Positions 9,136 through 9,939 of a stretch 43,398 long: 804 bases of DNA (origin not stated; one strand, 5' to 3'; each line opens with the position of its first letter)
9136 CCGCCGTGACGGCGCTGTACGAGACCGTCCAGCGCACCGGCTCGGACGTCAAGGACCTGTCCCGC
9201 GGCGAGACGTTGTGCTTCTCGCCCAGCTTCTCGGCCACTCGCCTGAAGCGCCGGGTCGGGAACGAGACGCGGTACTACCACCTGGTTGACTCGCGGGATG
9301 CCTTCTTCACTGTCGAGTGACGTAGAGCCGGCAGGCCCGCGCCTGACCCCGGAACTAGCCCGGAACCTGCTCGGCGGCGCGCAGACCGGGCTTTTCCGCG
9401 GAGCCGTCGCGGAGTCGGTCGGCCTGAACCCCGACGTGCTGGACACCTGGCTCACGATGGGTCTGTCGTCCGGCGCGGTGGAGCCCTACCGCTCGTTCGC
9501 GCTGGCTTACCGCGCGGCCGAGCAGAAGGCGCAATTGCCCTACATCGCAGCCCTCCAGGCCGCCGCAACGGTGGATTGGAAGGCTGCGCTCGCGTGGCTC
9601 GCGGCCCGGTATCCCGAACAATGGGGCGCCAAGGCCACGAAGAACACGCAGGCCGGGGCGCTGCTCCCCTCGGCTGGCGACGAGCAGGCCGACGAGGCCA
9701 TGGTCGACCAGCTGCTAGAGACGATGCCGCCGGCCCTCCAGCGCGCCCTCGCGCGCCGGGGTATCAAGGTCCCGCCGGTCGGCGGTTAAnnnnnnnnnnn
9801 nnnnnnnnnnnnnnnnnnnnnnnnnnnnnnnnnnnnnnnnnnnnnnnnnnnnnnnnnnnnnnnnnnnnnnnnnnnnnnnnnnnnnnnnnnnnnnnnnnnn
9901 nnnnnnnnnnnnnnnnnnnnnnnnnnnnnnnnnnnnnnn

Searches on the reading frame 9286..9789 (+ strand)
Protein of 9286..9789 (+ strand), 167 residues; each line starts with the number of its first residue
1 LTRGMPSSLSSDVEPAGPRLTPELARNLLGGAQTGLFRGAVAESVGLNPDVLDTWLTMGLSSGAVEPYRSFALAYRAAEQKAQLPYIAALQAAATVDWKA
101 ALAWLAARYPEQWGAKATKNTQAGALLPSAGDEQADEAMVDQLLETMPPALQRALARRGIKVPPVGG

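Call 13: search_protein_families(library=phrogs, proteins=[window:9286-9789:+], max_evalue=0.001)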
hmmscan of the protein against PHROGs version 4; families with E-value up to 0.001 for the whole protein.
window:9286-9789:+ (167 aa): 1 family
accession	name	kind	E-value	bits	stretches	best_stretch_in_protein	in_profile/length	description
phrog_4102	-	head and packaging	2.9e-11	44.8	1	20-119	15-116/166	terminase small subunit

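Call 14: search_protein_families(library=pfam, proteins=[window:9286-9789:+], max_evalue=0.001)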
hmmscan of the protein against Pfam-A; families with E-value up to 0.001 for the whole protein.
window:9286-9789:+ (167 aa): 0 families
